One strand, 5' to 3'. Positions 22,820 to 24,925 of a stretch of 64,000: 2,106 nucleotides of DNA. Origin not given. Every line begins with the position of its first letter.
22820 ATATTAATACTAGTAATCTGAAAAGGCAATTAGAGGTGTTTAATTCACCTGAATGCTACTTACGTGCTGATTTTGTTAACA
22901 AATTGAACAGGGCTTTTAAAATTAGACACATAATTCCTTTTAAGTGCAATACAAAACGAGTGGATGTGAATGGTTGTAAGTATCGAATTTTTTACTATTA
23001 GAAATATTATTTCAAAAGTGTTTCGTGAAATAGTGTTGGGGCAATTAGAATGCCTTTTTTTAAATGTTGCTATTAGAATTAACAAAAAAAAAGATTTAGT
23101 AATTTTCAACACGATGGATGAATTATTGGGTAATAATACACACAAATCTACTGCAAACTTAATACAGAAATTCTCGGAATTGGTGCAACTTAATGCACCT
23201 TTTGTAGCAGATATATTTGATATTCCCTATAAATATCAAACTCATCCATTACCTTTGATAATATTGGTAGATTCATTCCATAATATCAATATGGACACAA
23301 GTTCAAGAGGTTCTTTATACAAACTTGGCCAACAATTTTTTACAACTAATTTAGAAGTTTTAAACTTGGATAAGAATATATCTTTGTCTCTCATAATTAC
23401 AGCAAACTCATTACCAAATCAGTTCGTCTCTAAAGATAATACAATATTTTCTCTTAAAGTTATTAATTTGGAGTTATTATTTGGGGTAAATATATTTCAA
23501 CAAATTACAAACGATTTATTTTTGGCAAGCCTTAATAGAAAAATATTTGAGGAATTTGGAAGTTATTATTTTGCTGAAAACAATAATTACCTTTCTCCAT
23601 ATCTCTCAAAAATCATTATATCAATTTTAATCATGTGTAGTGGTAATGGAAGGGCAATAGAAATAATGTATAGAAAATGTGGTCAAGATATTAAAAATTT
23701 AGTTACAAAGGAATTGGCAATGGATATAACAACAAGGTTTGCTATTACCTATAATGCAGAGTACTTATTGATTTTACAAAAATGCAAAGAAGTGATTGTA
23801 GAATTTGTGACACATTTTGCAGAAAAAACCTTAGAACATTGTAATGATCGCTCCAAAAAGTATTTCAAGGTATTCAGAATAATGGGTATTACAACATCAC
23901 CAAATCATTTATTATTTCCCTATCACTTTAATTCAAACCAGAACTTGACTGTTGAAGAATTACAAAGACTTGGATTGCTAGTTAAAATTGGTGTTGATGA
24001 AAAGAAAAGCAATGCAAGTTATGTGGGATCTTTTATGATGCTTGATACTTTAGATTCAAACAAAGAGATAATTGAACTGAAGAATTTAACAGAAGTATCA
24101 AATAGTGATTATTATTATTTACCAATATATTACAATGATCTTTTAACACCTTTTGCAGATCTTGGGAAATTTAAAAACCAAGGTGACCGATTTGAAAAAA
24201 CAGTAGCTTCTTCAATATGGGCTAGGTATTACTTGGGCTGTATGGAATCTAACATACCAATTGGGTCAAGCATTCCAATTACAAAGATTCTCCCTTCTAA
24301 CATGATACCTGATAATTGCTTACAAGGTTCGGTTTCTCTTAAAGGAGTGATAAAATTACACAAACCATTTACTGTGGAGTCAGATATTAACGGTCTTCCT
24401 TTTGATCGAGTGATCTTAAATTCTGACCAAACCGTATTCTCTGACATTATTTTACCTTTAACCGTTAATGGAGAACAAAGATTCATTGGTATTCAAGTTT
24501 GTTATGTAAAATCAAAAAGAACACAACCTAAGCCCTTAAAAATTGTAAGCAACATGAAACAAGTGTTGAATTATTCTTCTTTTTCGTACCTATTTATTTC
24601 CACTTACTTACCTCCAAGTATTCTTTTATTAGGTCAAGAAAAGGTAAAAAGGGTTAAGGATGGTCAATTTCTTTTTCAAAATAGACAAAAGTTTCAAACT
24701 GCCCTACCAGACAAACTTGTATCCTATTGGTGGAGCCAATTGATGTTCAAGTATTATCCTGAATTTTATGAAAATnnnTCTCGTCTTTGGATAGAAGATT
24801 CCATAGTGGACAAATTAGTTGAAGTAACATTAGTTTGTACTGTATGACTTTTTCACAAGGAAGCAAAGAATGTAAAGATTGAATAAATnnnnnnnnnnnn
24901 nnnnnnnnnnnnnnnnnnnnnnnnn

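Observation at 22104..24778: SAM-like domain fused to a STAND/NACHT-like P-loop NTPase, reconstructed across two 40- and 43-nt introns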

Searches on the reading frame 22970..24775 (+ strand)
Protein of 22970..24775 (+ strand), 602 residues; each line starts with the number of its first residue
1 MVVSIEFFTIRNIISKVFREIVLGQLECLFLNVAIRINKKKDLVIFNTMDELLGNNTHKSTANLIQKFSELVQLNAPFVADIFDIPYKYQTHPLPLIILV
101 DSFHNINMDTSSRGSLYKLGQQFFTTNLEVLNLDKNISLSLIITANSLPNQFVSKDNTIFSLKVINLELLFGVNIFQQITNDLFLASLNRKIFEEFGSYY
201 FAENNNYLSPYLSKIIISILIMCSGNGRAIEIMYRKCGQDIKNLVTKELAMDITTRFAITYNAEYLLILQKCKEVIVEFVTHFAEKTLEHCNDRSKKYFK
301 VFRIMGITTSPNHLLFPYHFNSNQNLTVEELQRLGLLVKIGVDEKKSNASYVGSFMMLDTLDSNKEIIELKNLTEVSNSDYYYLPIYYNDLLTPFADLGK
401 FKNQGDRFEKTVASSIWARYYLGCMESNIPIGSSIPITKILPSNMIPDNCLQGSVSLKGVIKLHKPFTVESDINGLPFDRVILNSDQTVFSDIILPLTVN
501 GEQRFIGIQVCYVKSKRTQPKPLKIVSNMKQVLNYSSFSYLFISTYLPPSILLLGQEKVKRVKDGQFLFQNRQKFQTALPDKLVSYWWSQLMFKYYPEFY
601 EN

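Call 10: find_encoding_contigs(protein=window:22970-24775:+, flank=3000, max_places=3)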
Protein window:22970-24775:+ (602 aa): no gene with exactly this product is on record in the collection.

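Call 22: search_protein_representatives(protein=window:23021-24775:+)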
Query: 585 residues. Proteins with E-value up to 0.001 (for the whole library): 8; up to 1e-10: 4; up to 1e-30: 2. The best 8 are listed.
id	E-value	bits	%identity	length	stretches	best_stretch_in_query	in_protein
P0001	1.9e-68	248.0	35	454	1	143-580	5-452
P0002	2.6e-47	178.3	38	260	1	331-580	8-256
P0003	2.7e-18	82.5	32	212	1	191-393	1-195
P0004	1.1e-14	70.6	39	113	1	383-484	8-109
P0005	2.5e-10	56.2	27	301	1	374-534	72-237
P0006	5.0e-10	55.2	32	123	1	216-340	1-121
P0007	2.3e-06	43.1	27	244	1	383-492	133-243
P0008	9.5e-04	34.5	31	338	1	309-493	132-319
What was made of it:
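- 23019..24778 (+): Exon 3, ending in the stop codon (aa 278-863). This exon found 8 homologue clusters in the exhaustive phmmer search, best E = 2e-68 (call 22).
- The family is far too rare and patchy for a core housekeeping function (call 22).
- Tried and rejected: Low-complexity words probably saturated the 8000-candidate limit, because the exhaustive phmmer search later found relatives (call 22).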

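Call 24: list_cluster_members(proteins=[P0001, P0002, P0003, P0004, P0005, P0006, P0007, P0008])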
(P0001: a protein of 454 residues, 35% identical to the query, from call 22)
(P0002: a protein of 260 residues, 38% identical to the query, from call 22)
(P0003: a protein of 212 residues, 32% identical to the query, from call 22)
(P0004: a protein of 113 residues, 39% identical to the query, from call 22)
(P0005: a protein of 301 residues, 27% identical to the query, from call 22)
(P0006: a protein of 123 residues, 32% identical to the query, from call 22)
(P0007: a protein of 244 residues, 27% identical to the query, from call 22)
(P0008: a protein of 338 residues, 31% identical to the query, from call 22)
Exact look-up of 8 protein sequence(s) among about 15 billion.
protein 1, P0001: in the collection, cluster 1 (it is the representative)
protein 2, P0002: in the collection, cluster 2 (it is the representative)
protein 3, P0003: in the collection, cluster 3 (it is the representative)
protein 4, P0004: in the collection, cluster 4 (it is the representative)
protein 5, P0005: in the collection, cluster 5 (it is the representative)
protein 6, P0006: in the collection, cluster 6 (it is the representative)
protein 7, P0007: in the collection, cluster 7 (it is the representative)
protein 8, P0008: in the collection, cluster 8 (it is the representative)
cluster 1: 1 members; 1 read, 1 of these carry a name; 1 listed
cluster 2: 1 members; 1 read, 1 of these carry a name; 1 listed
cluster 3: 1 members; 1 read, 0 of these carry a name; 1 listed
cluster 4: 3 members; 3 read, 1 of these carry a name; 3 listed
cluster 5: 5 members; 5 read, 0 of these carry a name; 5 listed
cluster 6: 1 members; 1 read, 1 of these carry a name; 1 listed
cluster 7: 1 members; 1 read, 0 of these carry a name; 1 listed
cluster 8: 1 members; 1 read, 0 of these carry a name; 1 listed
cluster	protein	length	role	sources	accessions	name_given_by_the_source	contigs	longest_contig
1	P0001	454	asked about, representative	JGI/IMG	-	hypothetical protein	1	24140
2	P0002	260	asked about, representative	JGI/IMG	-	hypothetical protein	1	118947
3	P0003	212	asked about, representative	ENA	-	-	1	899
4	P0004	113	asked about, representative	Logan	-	-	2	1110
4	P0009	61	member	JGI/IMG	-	hypothetical protein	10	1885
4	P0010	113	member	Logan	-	-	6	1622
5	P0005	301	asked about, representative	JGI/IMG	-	-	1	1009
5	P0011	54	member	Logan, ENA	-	-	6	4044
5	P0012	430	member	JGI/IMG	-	-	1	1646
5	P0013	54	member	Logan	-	-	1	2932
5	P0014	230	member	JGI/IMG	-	-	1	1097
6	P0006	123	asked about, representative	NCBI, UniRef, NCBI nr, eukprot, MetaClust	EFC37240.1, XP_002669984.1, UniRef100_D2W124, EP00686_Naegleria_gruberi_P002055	predicted protein [Naegleria gruberi] | Predicted protein n=1 Tax=Naegleria gruberi TaxID=5762 RepID=D2W124_NAEGR | uncharacterized protein NAEGRDRAFT_75063 [Naegleria gruberi]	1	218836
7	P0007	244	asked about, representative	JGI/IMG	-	-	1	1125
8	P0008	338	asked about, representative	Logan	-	-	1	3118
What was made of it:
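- The other N. gruberi family member is known only as a 123-aa fragment (call 24).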

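Call 27: find_homologous_proteins(query=A1, max_evalue=0.001)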
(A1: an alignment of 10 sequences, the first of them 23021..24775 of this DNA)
Query A1 (10 sequences) (585 aa, profile of the alignment): 1 proteins with E <= 0.001 among 8000 candidates.
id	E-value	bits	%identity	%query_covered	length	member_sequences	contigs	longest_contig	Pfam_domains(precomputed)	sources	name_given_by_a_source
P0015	4.0e-138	479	35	96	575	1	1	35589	-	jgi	jgi:hypothetical protein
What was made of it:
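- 23019..24778 (+): P0015 matched at 4e-138 (call 27).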

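Call 29: find_encoding_contigs(protein=P0015, flank=10000, max_places=3)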
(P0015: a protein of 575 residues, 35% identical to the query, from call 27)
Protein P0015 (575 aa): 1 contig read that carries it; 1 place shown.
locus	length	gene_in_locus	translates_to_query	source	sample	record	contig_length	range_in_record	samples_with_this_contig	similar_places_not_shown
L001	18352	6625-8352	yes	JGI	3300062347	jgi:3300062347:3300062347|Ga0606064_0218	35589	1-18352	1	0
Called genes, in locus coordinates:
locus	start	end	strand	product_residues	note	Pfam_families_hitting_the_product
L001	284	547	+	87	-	-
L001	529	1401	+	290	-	-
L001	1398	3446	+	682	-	-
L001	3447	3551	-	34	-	-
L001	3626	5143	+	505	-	PF00083:Sugar_tr (weak), PF07690:MFS_1, PF03137:OATP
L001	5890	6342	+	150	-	-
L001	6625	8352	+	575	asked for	-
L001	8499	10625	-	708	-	PF12891:Glyco_hydro_44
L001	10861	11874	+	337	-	PF00106:adh_short, PF13561:adh_short_C2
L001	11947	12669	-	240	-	PF24569:CFAP161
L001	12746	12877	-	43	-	-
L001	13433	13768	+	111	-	PF10537:WAC_Acf1_DNA_bd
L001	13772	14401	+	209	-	-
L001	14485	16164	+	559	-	PF15613:WSD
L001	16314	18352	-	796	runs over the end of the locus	PF00266:Aminotran_5, PF00586:AIRS, PF02769:AIRS_C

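Call 32: find_encoding_contigs(protein=P0001, flank=6000, max_places=2)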
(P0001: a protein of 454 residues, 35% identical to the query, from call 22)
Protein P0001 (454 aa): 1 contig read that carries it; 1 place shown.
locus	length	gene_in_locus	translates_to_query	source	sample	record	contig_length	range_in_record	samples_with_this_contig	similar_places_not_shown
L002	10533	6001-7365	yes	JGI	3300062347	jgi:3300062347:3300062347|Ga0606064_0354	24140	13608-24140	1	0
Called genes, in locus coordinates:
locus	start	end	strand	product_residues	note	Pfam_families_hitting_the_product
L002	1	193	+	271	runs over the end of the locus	PF25175:Beta-prop_WDR5 (faint), PF00400:WD40 (faint), PF12894:ANAPC4_WD40 (faint), PF24796:WDR55 (faint), PF24807:WD40_CDC20-Fz (faint), PF24814:WD40_Prp19 (faint), PF23381:Beta-prop_IFT122_1st (faint), PF25171:Beta-prop_WDR36-Utp21_1st (faint), +2 more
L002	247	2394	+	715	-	PF04053:B-prop_COPA_B_2nd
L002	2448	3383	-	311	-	PF14360:PAP2_C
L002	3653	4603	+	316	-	PF08894:DUF1838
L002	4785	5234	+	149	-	-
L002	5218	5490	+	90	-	-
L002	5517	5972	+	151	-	-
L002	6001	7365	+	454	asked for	-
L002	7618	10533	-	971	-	?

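Call 33: find_encoding_contigs(protein=P0006, flank=6000, max_places=2)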
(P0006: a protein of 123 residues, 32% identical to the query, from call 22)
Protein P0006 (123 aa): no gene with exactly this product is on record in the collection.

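Call 34: find_encoding_contigs(protein=P0002, flank=6000, max_places=2)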
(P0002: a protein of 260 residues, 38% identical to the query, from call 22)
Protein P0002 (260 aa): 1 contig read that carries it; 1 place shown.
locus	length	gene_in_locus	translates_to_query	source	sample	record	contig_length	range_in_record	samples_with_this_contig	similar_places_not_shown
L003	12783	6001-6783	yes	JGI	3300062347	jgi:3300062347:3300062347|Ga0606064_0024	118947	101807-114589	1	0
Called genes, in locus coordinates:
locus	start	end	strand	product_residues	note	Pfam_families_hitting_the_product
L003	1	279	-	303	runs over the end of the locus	PF01237:Oxysterol_BP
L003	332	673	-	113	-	-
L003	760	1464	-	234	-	PF03747:ADP_ribosyl_GH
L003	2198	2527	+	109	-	PF00428:Ribosomal_60s (weak)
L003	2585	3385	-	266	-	PF03765:CRAL_TRIO_N, PF00650:CRAL_TRIO, PF13716:CRAL_TRIO_2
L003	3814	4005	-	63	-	-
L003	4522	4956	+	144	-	-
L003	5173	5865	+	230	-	-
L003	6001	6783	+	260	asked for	-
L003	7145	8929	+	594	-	PF12937:F-box-like (weak), PF09234:DUF1963 (weak)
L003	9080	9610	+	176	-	-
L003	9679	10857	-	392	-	PF00150:Cellulase, PF03198:Glyco_hydro_72 (faint)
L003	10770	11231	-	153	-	-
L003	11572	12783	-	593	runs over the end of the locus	PF00646:F-box (weak), PF12937:F-box-like (weak), PF13516:LRR_6 (faint), PF27087:LRR_TMOD-LMOD (weak)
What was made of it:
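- Homologues sit among ordinary eukaryotic genes (calls 29, 32, 34).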

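Call 38: find_related_loci(query=A2, collection=metagenome_contigs, flank=5000)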
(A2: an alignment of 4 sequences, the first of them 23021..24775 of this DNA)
Query A2 (585 aa) in metagenome_contigs; peptide patterns used: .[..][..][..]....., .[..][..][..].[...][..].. (x = any residue, [..] = any of these).
230 stretches matched a pattern, but none encodes a relative of the query by tblastn (E <= 1e-3).

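Call 54: predict_structure(alignment_id=A4)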
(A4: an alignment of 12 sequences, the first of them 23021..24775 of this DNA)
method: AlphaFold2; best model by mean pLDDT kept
length: 585 residues; sequences in the alignment: 12
mean_pLDDT: 65.1   pTM: 0.66
mean pLDDT of the five models: 65.1, 64.1, 63.9, 63.8, 59.9
residues with pLDDT >= 90: 88; 70-90: 234; 50-70: 74; < 50: 189
segments of 3 or more residues with pLDDT < 50: 1-155, 180-184, 377-387, 538-544, 575-585
pLDDT, mean of each block of 10 residues (from residue 1): 26 28 32 41 42 33 23 28 29 35 36 33 26 29 29 49 72 66 56 81 72 77 86 84 79 85 75 83 81 79 72 78 68 72 69 80 88 62 50 89 92 93 90 95 92 85 89 91 94 75 77 90 85 51 63 88 70 49 38
secondary structure, 60 per line:
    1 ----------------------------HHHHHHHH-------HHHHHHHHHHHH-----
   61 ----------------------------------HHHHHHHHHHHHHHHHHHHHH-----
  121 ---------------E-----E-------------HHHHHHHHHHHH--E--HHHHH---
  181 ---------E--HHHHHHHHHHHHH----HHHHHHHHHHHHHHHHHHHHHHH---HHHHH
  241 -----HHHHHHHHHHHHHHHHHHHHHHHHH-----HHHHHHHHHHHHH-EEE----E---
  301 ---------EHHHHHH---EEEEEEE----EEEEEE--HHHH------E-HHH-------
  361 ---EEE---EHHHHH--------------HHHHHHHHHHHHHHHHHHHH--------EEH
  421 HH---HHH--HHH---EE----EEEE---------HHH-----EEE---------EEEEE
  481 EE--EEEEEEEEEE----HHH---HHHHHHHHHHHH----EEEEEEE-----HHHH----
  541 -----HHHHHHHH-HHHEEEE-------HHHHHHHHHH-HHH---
elements in order: H29-36 H44-55 H95-115 H156-167 H173-177 H193-205 H210-232 H236-240 H246-270 H276-288 E290-292 H311-316 E320-326 E331-336 H339-342 E364-366 H371-375 H390-409 E443-446 E464-466 E476-482 E485-494 H505-516 E521-527 H533-536 H546-553 E558-561 H569-578
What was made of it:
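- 23636..23662 (+): Lid motif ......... (R489), a helix-turn-helix that follows the NTPase core. In the AF2 model, helix 193-205 and helix 210-232 (exon-3 numbering) flank the motif, with pLDDT 72-86 (call 54).
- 23687..24106 (+): Helical bundle plus a probable winged-helix region (aa 501-640). The model shows helices followed by a beta-hairpin, 320-326/331-336 in exon-3 numbering (call 54).
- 24107..24775 (+): C-terminal PD-(D/E)xK (restriction-endonuclease-like) fold domain, aa 641-863. Motif residues are E670, D753 and Q770-x-C772. AF2 pLDDT is about 85-95, with alpha-beta-beta-beta-alpha-beta order (call 54).
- On PD-(D/E)xK (restriction-endonuclease-like) superfamily: The AF2 secondary structure runs H390-409, E443-446, E464-466, E476-482, E485-494, H505-516, E521-527 (exon-3 numbering), at pLDDT 85-95 (call 54).
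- A winged-helix-like hairpin follows the lid (call 54).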

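Call 69: fold_search(model_id=the predicted structure, library=pdb)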
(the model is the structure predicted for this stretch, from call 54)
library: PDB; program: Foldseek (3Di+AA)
matches with E <= 10: 302; with E <= 0.001: 0
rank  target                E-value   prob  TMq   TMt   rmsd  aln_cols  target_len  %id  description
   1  8z4i_A                7.6e-02  0.38  0.15  0.21  16.4       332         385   10  crystal structure of Cdn1 in complex with cA3 (released 2026-02-04)
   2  4f0p_A                9.0e-02  0.77  0.12  0.15   7.9       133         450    4  MspJI Restriction Endonuclease - P31 Form (released 2012-08-08)
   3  8a4c_A                9.5e-02  0.66  0.10  0.25   8.3       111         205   14  Structure of human Rep15:Rab3B complex. (released 2022-08-10)
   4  4f0p_C                1.1e-01  0.80  0.12  0.15   8.3       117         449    4  MspJI Restriction Endonuclease - P31 Form (released 2012-08-08)
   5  9ria_C                1.2e-01  0.23  0.16  0.13  14.4       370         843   10  Cryo-EM structure of tomato NRC3-AVRcap1b complex (released 2025-07-23)
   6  9ria_B                1.3e-01  0.25  0.17  0.13  14.8       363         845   11  Cryo-EM structure of tomato NRC3-AVRcap1b complex (released 2025-07-23)
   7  8a4c_C                1.7e-01  0.47  0.10  0.25   8.5       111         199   14  Structure of human Rep15:Rab3B complex. (released 2022-08-10)
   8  7xc2_A                2.0e-01  0.14  0.15  0.12  15.2       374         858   12  Cryo EM structure of oligomeric complex formed by wheat CNL Sr35 and the effector AvrSr35 of the wheat stem rust patho (released 2022-09-21)
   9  3ebc_B                2.5e-01  0.09  0.07  0.13   7.6        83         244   11  Structure of N141A HincII with Cognate DNA (released 2008-12-23)
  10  4i98_B                3.5e-01  0.09  0.09  0.24  15.4       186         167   10  Crystal structure of the complex between ScpA(residues 1-160)-ScpB(residues 1-183) (released 2013-01-30)
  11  2okf_A                4.4e-01  0.21  0.10  0.30   6.1       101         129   12  CRYSTAL STRUCTURE OF A FDXN ELEMENT EXCISION CONTROLLING FACTOR PROTEIN (AVA_3312) FROM ANABAENA VARIABILIS AT 1.60 A  (released 2007-01-30)
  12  8q3z_A                4.6e-01  0.23  0.09  0.12   7.1       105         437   16  Crystal structure of cA4-bound Can2 from Thermoanaerobacter brockii (released 2023-11-22)
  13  2p14                  5.2e-01  0.51  0.12  0.34   6.8       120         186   12  Crystal structure of small subunit (R.BspD6I2) of the heterodimeric restriction endonuclease R.BspD6I (released 2008-03-11)
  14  8q3y_A                5.5e-01  0.06  0.14  0.18  29.6       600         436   10  Crystal structure of apo Can2 from Thermoanaerobacter brockii (released 2023-11-22)
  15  7xe0_A                5.8e-01  0.08  0.16  0.12  16.2       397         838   14  Cryo-EM structure of plant NLR Sr35 resistosome (released 2022-09-28)
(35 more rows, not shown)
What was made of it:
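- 24107..24775 (+): Foldseek gives MspJI probability 0.77-0.80 (call 69).
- Weak Foldseek alignments of 360-400 columns to the plant NLRs NRC3 and Sr35 (call 69). NLR Foldseek probabilities are 0.14-0.25, with E>0.1 (call 69). The human ORC-Cdc6-Cdt1-MCM (OCCM) complex appears among weak Foldseek hits (call 69).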
